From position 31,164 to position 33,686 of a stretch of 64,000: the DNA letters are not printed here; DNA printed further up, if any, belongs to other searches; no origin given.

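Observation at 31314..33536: MprF-like aminoacyl-phosphatidylglycerol synthase domain in an unusual TM-soluble-TM architecture, sandwiched between the cationic paralogues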

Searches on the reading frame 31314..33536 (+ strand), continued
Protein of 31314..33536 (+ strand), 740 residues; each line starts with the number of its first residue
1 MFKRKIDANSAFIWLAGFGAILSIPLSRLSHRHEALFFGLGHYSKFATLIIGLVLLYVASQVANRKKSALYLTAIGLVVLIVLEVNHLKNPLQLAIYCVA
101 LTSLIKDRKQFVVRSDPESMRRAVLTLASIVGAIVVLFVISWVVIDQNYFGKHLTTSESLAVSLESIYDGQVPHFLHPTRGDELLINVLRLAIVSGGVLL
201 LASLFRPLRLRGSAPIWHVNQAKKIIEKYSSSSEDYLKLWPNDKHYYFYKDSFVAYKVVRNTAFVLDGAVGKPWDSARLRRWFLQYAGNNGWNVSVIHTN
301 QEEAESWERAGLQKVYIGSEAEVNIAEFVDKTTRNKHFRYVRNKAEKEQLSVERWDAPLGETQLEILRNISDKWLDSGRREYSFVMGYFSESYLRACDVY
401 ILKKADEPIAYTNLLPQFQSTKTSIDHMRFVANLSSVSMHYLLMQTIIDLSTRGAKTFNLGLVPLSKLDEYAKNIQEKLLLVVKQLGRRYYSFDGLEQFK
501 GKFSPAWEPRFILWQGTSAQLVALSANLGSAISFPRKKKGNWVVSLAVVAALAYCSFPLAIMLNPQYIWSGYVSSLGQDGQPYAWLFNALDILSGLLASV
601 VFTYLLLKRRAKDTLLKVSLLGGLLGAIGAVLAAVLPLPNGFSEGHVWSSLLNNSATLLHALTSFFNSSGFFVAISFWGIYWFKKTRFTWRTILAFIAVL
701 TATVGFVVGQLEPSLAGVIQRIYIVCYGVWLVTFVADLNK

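Call 83: list_cluster_members(proteins=[window:31314-33533:+, P0006, P0018, P0022, P0038, P0081, P0067, P0036])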
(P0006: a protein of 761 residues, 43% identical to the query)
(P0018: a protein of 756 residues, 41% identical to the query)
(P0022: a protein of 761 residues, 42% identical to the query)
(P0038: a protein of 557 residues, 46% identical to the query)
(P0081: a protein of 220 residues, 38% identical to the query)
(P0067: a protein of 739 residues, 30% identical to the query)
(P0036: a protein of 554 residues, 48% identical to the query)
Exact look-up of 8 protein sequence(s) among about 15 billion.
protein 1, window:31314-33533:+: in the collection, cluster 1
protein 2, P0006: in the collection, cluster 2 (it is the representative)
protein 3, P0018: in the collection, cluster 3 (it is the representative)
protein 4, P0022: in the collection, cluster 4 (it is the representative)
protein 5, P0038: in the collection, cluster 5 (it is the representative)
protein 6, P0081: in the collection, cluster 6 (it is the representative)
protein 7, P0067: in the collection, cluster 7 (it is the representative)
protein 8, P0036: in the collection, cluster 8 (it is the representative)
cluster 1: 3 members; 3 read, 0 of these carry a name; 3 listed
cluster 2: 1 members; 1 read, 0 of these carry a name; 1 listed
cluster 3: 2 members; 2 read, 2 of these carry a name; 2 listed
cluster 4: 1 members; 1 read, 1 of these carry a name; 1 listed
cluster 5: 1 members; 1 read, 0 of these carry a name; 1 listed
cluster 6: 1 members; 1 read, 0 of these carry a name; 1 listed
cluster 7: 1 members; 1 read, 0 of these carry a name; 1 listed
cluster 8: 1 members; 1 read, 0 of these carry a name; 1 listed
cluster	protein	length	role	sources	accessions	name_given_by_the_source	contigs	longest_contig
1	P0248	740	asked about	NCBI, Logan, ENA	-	-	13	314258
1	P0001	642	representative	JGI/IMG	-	-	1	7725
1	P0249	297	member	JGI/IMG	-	-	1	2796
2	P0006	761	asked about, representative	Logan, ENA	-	-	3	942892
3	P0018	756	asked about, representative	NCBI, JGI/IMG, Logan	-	phosphatidylglycerol lysyltransferase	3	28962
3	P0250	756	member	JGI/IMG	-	phosphatidylglycerol lysyltransferase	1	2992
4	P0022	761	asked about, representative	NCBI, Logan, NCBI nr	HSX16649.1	MAG TPA: phosphatidylglycerol lysyltransferase domain-containing protein [Patescibacteria ... | phosphatidylglycerol lysyltransferase domain-containing protein [Patescibacteria group ...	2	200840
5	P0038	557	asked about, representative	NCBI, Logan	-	-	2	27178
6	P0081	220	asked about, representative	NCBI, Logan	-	-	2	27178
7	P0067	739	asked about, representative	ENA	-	-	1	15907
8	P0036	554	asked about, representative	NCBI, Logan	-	-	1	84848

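Call 84: find_encoding_contigs(protein=P0036, flank=5000, max_places=2)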
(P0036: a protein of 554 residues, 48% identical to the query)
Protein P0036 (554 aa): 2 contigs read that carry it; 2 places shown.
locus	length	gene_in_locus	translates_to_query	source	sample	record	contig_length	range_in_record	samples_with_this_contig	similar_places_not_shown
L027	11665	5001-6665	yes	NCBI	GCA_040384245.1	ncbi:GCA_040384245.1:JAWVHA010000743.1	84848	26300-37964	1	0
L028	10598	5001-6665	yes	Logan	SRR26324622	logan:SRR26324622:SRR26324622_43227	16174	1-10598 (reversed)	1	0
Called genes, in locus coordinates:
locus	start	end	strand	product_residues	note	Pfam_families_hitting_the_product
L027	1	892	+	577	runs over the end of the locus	PF25059:FN3_DSCAM-DSCAML_C (faint)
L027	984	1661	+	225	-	-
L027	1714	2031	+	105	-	-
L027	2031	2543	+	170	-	-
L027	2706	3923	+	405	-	PF05257:CHAP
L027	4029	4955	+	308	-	PF00483:NTP_transferase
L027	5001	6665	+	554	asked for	PF09924:LPG_synthase_C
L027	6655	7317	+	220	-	PF06197:DUF998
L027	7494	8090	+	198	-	-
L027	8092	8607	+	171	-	PF10502:Peptidase_S26 (faint)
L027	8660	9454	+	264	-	PF01145:Band_7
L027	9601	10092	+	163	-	-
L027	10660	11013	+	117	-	-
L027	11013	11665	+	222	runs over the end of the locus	PF02567:PhzC-PhzF (weak)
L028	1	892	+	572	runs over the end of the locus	PF25059:FN3_DSCAM-DSCAML_C (faint)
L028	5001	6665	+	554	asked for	PF09924:LPG_synthase_C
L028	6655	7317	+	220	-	PF06197:DUF998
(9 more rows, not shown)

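Call 85: find_homologous_proteins(query=P0070, max_evalue=1e-10)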
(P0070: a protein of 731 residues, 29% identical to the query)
Query P0070 (731 aa): 201 proteins with E <= 1e-10 among 8000 candidates; the best 120 are listed.
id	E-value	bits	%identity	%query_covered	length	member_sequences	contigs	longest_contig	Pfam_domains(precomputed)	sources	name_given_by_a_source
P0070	0.0e+0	1672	100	100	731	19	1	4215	PF09924.16,PF06197.20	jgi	-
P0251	0.0e+0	1258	74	100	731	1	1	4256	PF09924.16,PF06197.20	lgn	-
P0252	0.0e+0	1229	74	99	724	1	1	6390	PF09924.16,PF06197.20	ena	-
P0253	0.0e+0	1097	65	99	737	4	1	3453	PF09924.16,PF06197.20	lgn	-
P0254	0.0e+0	1091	65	100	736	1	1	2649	PF09924.16,PF06197.20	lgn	-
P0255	0.0e+0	1087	64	99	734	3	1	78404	PF09924.16,PF06197.20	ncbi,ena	-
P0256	0.0e+0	1084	64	99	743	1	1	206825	PF09924.16,PF06197.20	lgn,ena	-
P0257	0.0e+0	1070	63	100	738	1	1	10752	PF09924.16,PF06197.20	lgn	-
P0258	0.0e+0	1067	63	100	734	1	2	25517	PF09924.16,PF06197.20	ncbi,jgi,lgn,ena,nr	ncbi:MAG TPA: phosphatidylglycerol lysyltransferase domain-containing protein [Candidatus Binatia ba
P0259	0.0e+0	1064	63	99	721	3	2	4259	PF09924.16,PF06197.20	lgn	-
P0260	0.0e+0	1061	62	100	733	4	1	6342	PF09924.16,PF06197.20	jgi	jgi:phosphatidylglycerol lysyltransferase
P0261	0.0e+0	1056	61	100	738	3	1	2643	PF09924.16,PF06197.20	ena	-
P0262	0.0e+0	1053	63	99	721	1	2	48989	PF09924.16,PF06197.20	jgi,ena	-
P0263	0.0e+0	1047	62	99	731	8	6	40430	PF09924.16,PF06197.20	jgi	jgi:lysylphosphatidylglycerol synthetase-like protein (DUF2156 family)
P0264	0.0e+0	1045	61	100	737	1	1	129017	PF09924.16,PF06197.20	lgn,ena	-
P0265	0.0e+0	1043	62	99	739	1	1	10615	PF09924.16,PF06197.20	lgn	-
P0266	0.0e+0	1040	62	98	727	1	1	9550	PF09924.16,PF06197.20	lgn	-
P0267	0.0e+0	1038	59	99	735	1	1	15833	PF09924.16,PF06197.20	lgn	-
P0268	0.0e+0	1036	62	99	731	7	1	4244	PF09924.16,PF06197.20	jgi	jgi:lysylphosphatidylglycerol synthetase-like protein (DUF2156 family)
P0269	0.0e+0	1036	62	100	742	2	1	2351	PF09924.16,PF06197.20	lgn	-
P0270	0.0e+0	1035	61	100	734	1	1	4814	PF09924.16,PF06197.20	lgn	-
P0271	0.0e+0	1031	61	100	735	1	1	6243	PF09924.16,PF06197.20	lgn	-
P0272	0.0e+0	1026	60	100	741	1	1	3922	PF09924.16,PF06197.20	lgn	-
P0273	0.0e+0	1023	61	100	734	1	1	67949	PF09924.16,PF06197.20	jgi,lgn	jgi:phosphatidylglycerol lysyltransferase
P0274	0.0e+0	1021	60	99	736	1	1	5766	PF09924.16,PF06197.20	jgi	jgi:lysylphosphatidylglycerol synthetase-like protein (DUF2156 family)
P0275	0.0e+0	1020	60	99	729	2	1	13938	PF09924.16,PF06197.20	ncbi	-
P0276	0.0e+0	1019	59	100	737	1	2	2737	PF09924.16,PF06197.20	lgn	-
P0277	0.0e+0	1018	59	100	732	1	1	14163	PF09924.16,PF06197.20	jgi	jgi:lysylphosphatidylglycerol synthetase-like protein (DUF2156 family)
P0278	0.0e+0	1017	59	100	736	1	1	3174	PF09924.16,PF06197.20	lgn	-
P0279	0.0e+0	1012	60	100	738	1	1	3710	PF09924.16,PF06197.20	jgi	jgi:phosphatidylglycerol lysyltransferase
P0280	0.0e+0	1012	58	100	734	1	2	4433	PF09924.16,PF06197.20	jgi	jgi:lysylphosphatidylglycerol synthetase-like protein (DUF2156 family)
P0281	0.0e+0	1011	60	100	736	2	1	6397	PF09924.16,PF06197.20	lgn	-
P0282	2.6e-298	1009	60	98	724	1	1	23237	PF09924.16,PF06197.20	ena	-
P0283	7.2e-298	1008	60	100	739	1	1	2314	PF09924.16,PF06197.20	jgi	jgi:lysylphosphatidylglycerol synthetase-like protein (DUF2156 family)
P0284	7.2e-297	1005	59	100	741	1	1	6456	PF09924.16,PF06197.20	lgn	-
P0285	1.2e-295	1001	58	100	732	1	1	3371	PF09924.16,PF06197.20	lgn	-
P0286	7.5e-295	998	58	100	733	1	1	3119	PF09924.16,PF06197.20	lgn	-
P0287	3.1e-293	993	60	99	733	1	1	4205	PF09924.16,PF06197.20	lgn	-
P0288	1.1e-292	991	58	99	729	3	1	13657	PF09924.16,PF06197.20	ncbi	-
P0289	5.7e-291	985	58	99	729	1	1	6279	PF09924.16,PF06197.20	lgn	-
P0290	2.1e-290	983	56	100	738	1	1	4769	PF09924.16,PF06197.20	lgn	-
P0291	2.2e-290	983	59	100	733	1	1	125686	PF09924.16,PF06197.20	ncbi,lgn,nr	ncbi:MAG TPA: phosphatidylglycerol lysyltransferase domain-containing protein [Candidatus Saccharimo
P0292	2.1e-289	980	58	98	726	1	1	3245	PF09924.16,PF06197.20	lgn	-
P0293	6.3e-288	975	59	100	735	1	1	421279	PF09924.16,PF06197.20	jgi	jgi:lysylphosphatidylglycerol synthetase-like protein (DUF2156 family)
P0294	1.0e-287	974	58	99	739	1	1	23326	PF09924.16,PF06197.20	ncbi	-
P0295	2.2e-287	973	57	100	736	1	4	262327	PF09924.16,PF06197.20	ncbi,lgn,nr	ncbi:MAG TPA: phosphatidylglycerol lysyltransferase domain-containing protein [Candidatus Saccharimo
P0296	2.3e-287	973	57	97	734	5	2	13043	PF09924.16,PF06197.20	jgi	-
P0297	1.6e-286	971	58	99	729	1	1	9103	PF09924.16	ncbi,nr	ncbi:MAG: hypothetical protein JWO96_188 [Candidatus Saccharibacteria bacterium]|nr:hypothetical pro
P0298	3.3e-286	969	57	99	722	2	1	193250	PF09924.16,PF06197.20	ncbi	-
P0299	6.7e-286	968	56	100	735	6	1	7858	PF09924.16,PF06197.20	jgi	jgi:phosphatidylglycerol lysyltransferase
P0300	7.8e-286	968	57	98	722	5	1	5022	PF09924.16,PF06197.20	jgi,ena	-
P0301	8.0e-286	968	56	100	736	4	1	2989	PF09924.16,PF06197.20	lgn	-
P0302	1.4e-281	954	56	99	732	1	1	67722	PF09924.16,PF06197.20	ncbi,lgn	-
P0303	1.9e-280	950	58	98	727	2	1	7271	PF09924.16,PF06197.20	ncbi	-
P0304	2.3e-280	950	57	100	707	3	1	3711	PF09924.16,PF06197.20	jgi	jgi:phosphatidylglycerol lysyltransferase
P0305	8.9e-278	942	56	100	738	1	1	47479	PF09924.16,PF06197.20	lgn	-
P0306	1.1e-277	941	57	99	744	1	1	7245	PF09924.16,PF06197.20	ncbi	-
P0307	4.9e-277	939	56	100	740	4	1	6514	PF09924.16,PF06197.20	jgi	jgi:lysylphosphatidylglycerol synthetase-like protein (DUF2156 family)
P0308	1.4e-276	938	56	100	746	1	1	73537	PF09924.16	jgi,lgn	jgi:phosphatidylglycerol lysyltransferase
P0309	1.7e-276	937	55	100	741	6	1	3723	PF09924.16,PF06197.20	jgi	jgi:lysylphosphatidylglycerol synthetase-like protein (DUF2156 family)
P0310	8.8e-276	935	55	100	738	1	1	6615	PF09924.16,PF06197.20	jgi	jgi:lysylphosphatidylglycerol synthetase-like protein (DUF2156 family)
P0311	1.7e-274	931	55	100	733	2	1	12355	PF09924.16,PF06197.20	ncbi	-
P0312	4.4e-273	926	56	99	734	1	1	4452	PF09924.16,PF06197.20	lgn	-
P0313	1.2e-272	925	56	99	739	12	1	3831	PF09924.16,PF06197.20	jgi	jgi:lysylphosphatidylglycerol synthetase-like protein (DUF2156 family)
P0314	3.7e-272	923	55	99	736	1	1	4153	PF09924.16,PF06197.20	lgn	-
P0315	2.3e-271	920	56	98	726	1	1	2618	PF09924.16,PF06197.20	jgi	jgi:lysylphosphatidylglycerol synthetase-like protein (DUF2156 family)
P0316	3.5e-271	920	55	100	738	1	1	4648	PF09924.16,PF06197.20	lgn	-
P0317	4.6e-270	916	54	99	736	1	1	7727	PF09924.16,PF06197.20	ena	-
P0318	1.5e-269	914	55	99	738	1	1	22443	PF09924.16,PF06197.20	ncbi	-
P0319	2.4e-268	910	55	97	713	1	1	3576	PF09924.16,PF06197.20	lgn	-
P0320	2.0e-265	901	58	90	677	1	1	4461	PF09924.16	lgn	-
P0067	2.2e-265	901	53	100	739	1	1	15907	PF09924.16,PF06197.20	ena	-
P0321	1.2e-264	898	54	100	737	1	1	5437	PF09924.16,PF06197.20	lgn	-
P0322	1.3e-264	898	54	100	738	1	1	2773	PF09924.16,PF06197.20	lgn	-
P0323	1.6e-264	898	54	98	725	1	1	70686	PF09924.16,PF06197.20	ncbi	-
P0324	2.6e-264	897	55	99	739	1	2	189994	PF09924.16,PF06197.20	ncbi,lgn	-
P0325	3.4e-264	897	54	100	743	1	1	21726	PF09924.16,PF06197.20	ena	-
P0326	2.2e-262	891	53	100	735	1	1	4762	PF09924.16,PF06197.20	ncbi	-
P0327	2.6e-262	890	52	100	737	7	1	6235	PF09924.16,PF06197.20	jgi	jgi:lysylphosphatidylglycerol synthetase-like protein (DUF2156 family)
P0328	7.3e-261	886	54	100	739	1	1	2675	PF09924.16,PF06197.20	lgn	-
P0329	1.8e-260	884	52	99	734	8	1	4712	PF09924.16,PF06197.20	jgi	jgi:lysylphosphatidylglycerol synthetase-like protein (DUF2156 family)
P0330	3.6e-260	883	54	98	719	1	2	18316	PF09924.16,PF06197.20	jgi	jgi:lysylphosphatidylglycerol synthetase-like protein (DUF2156 family)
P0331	1.2e-259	882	53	100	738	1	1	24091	PF09924.16,PF06197.20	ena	-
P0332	1.4e-259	881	53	98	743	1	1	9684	PF09924.16,PF06197.20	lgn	-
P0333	6.2e-259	879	54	99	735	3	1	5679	PF09924.16,PF06197.20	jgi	jgi:phosphatidylglycerol lysyltransferase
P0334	8.7e-259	879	52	100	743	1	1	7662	PF09924.16,PF06197.20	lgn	-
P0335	1.3e-258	878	53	100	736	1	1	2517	PF09924.16,PF06197.20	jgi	jgi:phosphatidylglycerol lysyltransferase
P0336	2.0e-258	878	53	100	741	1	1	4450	PF09924.16,PF06197.20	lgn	-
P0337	3.6e-258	877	54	99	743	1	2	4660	PF09924.16,PF06197.20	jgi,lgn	jgi:lysylphosphatidylglycerol synthetase-like protein (DUF2156 family)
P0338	7.2e-258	876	52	99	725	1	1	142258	PF09924.16,PF06197.20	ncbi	-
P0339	4.1e-257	873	52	99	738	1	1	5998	PF09924.16,PF06197.20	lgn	-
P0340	3.6e-256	870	53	99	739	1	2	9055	PF09924.16,PF06197.20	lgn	-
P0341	9.9e-256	869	54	100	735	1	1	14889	PF09924.16,PF06197.20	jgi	jgi:lysylphosphatidylglycerol synthetase-like protein (DUF2156 family)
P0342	1.2e-255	868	52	99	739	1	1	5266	PF09924.16,PF06197.20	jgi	jgi:lysylphosphatidylglycerol synthetase-like protein (DUF2156 family)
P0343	2.2e-255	868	53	98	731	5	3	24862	PF09924.16,PF06197.20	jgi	jgi:phosphatidylglycerol lysyltransferase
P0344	9.7e-255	865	53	99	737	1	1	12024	PF09924.16,PF06197.20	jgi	-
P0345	1.1e-254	865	52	98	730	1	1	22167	PF09924.16,PF06197.20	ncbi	-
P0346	1.8e-254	865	52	98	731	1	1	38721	PF09924.16,PF06197.20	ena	-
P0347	2.4e-254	864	53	98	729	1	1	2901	PF09924.16,PF06197.20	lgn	-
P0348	4.2e-254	863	52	99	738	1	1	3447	PF09924.16,PF06197.20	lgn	-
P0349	2.4e-253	861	52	99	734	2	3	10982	PF09924.16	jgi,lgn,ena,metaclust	metaclust:\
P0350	3.8e-253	860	52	99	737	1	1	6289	PF09924.16,PF06197.20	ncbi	-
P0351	5.3e-253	860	52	99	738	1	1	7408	PF09924.16,PF06197.20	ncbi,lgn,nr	ncbi:MAG TPA: phosphatidylglycerol lysyltransferase domain-containing protein [Candidatus Saccharimo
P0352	6.1e-253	859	56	88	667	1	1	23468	PF09924.16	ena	-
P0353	1.3e-252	858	53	98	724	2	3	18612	PF09924.16,PF06197.20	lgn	-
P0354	2.0e-252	858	51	99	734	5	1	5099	PF09924.16,PF06197.20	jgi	jgi:lysylphosphatidylglycerol synthetase-like protein (DUF2156 family)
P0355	7.2e-252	856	52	99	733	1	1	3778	PF09924.16,PF06197.20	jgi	jgi:phosphatidylglycerol lysyltransferase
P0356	7.8e-252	856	51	100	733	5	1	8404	PF09924.16,PF06197.20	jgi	jgi:lysylphosphatidylglycerol synthetase-like protein (DUF2156 family)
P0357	1.5e-251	855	51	100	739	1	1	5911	PF09924.16,PF06197.20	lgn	-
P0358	2.7e-251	854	53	100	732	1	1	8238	PF09924.16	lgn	-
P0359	5.3e-251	853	60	82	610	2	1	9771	PF09924.16,PF06197.20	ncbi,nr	ncbi:MAG TPA: phosphatidylglycerol lysyltransferase domain-containing protein, partial [Candidatus S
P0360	1.9e-250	851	52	99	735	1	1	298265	PF09924.16,PF06197.20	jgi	jgi:lysylphosphatidylglycerol synthetase-like protein (DUF2156 family)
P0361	3.0e-250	851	52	100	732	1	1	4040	PF09924.16,PF06197.20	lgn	-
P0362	1.8e-249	848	53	98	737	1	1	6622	PF09924.16,PF06197.20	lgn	-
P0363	1.5e-248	845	54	99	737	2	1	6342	PF09924.16,PF06197.20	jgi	jgi:lysylphosphatidylglycerol synthetase-like protein (DUF2156 family)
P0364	1.5e-248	845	53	99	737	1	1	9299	PF09924.16,PF06197.20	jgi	jgi:lysylphosphatidylglycerol synthetase-like protein (DUF2156 family)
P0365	1.7e-248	845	54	98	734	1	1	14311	PF09924.16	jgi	jgi:phosphatidylglycerol lysyltransferase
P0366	1.8e-248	845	51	100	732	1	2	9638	PF09924.16,PF06197.20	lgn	-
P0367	4.2e-248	843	51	99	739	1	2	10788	PF09924.16,PF06197.20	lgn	-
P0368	1.4e-247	842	52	97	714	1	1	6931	PF09924.16,PF06197.20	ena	-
